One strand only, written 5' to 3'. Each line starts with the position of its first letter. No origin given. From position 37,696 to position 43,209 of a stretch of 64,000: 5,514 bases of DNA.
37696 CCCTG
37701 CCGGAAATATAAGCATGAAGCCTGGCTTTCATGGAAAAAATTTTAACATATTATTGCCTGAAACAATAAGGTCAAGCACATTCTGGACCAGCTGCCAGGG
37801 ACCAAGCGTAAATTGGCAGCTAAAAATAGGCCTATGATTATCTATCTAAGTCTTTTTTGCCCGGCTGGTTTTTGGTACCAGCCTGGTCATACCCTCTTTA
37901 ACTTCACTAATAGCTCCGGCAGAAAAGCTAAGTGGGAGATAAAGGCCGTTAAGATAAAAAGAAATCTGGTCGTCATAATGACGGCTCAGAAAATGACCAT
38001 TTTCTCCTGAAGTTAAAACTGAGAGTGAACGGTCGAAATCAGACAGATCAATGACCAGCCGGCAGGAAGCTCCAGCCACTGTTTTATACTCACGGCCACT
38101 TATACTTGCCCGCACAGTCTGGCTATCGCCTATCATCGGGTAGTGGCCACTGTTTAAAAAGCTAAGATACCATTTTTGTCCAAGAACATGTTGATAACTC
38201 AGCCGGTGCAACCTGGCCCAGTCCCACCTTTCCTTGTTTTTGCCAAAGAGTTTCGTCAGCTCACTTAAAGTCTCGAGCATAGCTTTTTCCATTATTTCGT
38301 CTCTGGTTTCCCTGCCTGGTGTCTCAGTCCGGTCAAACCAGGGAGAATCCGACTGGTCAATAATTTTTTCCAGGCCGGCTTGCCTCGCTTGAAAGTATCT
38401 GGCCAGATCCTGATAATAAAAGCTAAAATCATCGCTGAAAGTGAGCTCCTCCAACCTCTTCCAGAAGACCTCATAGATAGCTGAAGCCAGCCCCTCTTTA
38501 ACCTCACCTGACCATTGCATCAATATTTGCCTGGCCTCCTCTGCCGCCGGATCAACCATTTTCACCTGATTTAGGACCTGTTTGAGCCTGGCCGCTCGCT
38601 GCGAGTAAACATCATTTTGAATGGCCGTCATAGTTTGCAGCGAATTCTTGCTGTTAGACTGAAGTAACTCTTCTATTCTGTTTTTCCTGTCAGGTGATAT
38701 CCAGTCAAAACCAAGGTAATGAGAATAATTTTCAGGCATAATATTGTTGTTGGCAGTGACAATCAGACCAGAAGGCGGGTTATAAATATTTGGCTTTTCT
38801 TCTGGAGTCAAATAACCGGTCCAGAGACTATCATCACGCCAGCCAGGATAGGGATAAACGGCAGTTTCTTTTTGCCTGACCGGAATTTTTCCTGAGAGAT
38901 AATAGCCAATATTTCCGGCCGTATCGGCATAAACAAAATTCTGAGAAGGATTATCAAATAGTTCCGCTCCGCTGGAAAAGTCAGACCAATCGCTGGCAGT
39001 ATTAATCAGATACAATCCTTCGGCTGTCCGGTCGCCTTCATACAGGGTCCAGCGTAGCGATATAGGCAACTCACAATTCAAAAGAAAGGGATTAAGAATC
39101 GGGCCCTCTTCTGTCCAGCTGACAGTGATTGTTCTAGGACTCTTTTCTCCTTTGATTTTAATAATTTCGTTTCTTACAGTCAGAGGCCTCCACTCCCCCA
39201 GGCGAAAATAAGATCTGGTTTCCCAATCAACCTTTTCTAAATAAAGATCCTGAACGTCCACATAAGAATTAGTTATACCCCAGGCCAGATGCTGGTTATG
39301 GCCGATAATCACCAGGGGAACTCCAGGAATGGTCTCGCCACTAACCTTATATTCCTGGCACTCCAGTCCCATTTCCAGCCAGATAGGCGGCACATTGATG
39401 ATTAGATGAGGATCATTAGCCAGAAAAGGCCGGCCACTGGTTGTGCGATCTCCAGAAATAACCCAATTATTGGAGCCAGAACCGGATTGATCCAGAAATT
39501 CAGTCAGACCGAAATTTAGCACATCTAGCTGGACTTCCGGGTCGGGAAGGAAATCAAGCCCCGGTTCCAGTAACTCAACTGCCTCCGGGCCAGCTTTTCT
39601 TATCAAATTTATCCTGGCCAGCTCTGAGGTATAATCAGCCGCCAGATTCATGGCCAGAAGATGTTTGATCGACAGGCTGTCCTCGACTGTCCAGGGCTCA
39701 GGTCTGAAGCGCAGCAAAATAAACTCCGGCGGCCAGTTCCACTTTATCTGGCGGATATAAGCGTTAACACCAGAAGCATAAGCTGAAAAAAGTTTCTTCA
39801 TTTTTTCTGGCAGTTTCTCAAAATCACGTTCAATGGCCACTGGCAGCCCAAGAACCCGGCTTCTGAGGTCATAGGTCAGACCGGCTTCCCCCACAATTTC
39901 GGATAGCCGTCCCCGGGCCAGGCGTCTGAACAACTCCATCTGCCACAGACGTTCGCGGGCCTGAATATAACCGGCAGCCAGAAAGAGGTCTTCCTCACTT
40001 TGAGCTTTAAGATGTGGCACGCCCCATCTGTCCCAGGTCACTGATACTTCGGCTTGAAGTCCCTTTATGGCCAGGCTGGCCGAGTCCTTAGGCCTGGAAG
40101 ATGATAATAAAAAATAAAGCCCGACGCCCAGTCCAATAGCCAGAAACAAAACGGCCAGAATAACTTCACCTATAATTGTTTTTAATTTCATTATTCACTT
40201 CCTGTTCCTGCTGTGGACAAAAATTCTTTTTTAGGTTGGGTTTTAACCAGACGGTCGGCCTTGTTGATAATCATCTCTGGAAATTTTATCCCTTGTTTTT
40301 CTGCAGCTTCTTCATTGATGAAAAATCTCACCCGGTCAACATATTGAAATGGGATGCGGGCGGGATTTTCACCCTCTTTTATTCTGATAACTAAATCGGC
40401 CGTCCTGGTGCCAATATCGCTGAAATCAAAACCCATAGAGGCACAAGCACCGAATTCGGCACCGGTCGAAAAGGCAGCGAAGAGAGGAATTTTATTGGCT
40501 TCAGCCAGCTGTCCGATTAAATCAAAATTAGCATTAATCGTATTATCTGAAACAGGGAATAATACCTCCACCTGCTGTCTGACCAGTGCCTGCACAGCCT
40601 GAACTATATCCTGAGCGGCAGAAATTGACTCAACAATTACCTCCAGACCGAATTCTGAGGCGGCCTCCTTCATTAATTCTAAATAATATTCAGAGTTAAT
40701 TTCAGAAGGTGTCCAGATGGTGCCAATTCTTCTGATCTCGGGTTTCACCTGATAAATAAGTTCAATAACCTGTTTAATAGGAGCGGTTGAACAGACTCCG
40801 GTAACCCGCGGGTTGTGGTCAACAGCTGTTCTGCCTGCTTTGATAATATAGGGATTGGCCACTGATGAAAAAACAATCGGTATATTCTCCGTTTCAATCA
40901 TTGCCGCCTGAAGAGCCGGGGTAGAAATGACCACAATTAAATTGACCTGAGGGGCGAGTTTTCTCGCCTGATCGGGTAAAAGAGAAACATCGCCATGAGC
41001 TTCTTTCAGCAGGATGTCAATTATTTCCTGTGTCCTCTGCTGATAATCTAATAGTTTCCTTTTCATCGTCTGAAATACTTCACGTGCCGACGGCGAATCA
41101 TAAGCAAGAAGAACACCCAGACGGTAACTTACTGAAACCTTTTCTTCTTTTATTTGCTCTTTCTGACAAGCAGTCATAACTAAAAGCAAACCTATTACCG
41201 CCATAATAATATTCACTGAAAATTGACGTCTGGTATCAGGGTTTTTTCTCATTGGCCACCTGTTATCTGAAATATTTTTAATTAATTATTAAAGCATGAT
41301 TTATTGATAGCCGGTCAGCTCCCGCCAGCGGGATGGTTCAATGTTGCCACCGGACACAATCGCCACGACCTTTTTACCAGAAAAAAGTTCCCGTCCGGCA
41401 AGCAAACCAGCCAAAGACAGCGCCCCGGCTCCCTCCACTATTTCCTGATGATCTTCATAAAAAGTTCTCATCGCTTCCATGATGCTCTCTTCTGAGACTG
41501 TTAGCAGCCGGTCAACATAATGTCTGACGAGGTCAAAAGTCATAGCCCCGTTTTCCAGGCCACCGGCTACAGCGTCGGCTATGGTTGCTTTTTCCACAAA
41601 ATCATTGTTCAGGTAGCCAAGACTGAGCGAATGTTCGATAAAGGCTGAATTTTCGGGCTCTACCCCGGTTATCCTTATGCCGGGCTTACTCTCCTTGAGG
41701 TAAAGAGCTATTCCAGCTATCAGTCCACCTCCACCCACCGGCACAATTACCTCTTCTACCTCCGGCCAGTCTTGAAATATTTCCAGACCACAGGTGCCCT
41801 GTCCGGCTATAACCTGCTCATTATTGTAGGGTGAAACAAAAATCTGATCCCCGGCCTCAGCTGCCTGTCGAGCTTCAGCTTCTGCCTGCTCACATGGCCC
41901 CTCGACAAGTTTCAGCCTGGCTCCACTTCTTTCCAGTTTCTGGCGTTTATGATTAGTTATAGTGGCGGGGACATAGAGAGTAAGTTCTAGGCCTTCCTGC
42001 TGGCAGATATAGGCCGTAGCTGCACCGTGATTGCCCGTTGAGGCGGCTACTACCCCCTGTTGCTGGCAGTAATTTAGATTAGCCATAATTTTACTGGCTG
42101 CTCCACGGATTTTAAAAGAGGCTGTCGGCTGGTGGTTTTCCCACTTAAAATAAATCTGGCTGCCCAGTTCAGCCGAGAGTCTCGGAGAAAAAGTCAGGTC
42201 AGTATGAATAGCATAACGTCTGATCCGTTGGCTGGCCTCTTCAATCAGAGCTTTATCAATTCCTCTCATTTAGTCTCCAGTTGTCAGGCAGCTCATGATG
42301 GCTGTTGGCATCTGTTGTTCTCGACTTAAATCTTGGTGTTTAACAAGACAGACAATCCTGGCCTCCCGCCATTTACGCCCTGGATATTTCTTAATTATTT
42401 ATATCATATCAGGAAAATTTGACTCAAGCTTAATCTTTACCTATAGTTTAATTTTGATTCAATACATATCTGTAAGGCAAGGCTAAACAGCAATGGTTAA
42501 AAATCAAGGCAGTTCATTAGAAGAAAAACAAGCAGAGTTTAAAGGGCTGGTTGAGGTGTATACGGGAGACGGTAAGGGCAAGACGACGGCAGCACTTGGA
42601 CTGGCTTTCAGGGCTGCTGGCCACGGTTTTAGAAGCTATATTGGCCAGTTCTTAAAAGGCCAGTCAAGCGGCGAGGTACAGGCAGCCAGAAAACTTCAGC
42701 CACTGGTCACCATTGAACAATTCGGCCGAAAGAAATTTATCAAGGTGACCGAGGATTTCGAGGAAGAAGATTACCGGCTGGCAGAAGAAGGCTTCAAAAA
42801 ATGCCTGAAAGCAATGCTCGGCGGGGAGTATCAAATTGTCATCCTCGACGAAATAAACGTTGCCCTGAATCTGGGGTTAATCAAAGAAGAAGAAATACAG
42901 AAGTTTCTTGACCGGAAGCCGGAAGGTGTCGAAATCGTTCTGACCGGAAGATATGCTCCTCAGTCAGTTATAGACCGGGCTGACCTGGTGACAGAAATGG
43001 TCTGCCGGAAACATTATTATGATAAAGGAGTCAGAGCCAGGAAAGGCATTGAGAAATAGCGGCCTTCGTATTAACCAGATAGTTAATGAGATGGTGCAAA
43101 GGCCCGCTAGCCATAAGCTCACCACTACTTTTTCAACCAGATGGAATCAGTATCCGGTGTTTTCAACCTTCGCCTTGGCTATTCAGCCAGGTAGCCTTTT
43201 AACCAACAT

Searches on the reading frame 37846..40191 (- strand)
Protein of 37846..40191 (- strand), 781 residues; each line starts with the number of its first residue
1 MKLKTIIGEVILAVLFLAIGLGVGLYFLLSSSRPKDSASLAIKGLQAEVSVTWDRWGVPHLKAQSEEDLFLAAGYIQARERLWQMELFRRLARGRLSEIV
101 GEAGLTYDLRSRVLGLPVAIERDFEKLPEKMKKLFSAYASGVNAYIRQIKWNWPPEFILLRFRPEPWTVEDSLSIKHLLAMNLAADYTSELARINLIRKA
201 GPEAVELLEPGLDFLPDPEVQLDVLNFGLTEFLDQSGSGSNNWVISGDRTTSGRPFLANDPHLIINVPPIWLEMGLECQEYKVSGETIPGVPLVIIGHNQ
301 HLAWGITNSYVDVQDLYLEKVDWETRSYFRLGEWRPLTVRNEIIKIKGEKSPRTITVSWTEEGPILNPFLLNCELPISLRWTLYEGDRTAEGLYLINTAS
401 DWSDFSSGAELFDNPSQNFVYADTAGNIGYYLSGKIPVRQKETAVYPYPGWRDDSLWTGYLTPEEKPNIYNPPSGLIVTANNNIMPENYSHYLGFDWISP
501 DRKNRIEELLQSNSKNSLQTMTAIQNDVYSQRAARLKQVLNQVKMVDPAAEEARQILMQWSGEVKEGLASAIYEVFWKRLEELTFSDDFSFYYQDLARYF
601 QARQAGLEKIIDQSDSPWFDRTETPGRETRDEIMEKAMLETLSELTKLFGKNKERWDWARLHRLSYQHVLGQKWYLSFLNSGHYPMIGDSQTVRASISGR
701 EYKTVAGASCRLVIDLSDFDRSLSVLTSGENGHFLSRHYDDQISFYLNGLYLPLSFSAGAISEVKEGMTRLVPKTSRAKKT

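Call 61: search_protein_families(library=pfam, proteins=[window:37846-40191:-], max_evalue=0.001)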
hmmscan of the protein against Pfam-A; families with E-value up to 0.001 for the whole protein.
window:37846-40191:- (781 aa): 1 family
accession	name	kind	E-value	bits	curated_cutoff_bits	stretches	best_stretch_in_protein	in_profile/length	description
PF01804.23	Penicil_amidase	-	1.4e-213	712.2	21.3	1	48-762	1-674/675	Penicillin amidase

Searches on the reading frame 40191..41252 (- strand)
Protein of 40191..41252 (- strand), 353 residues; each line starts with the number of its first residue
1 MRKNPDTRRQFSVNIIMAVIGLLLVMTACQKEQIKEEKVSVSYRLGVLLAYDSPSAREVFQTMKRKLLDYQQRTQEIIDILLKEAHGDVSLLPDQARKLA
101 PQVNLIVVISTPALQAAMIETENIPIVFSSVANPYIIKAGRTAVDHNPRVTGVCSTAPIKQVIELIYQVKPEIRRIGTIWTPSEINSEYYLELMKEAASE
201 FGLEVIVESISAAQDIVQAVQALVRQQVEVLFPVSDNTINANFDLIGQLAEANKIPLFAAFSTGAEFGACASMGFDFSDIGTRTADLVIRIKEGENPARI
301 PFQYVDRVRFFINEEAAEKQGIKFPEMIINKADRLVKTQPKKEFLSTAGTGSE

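Call 61: search_protein_families(library=pfam, proteins=[window:40191-41252:-], max_evalue=0.001)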
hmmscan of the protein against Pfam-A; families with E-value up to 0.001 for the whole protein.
window:40191-41252:- (353 aa): 2 families
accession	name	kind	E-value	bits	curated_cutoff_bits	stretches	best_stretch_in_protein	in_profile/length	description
PF04392.18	ABC_sub_bind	-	4.9e-51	174.1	25.9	1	47-334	4-291/293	ABC transporter substrate binding protein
PF13407.12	Peripla_BP_4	-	0.00057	19.9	35.1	0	192-292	18-118/258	Periplasmic binding protein domain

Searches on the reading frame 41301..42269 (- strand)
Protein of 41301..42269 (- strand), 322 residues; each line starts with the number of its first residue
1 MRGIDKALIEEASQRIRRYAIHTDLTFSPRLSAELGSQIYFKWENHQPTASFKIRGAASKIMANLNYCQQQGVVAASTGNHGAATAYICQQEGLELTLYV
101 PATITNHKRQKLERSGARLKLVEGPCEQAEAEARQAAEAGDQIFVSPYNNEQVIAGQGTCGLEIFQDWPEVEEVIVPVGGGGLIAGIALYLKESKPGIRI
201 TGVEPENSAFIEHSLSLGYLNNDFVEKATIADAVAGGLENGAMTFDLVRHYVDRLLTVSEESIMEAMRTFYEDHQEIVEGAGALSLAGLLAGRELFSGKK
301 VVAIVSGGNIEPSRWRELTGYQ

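Call 61: search_protein_families(library=pfam, proteins=[window:41301-42269:-], max_evalue=0.001)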
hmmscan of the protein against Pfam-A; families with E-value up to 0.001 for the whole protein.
window:41301-42269:- (322 aa): 1 family
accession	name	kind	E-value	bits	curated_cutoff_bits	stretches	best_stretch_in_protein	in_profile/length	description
PF00291.31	PALP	-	3.2e-79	266.8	35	1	22-307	7-295/295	Pyridoxal-phosphate dependent enzyme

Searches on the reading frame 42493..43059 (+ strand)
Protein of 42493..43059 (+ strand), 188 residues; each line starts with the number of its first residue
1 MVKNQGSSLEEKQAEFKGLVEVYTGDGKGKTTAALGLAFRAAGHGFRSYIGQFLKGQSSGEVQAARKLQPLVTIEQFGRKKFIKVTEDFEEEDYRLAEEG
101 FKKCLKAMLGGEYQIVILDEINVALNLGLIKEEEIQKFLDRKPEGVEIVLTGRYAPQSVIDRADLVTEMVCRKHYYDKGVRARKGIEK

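Call 61: search_protein_families(library=pfam, proteins=[window:42493-43059:+], max_evalue=0.001)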
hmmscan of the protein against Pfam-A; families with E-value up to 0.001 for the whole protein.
window:42493-43059:+ (188 aa): 1 family
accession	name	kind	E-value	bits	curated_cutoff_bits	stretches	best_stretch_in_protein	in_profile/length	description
PF02572.21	CobA_CobO_BtuR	-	3.5e-64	216.6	25.7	1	17-187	2-171/172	ATP:corrinoid adenosyltransferase BtuR/CobO/CobP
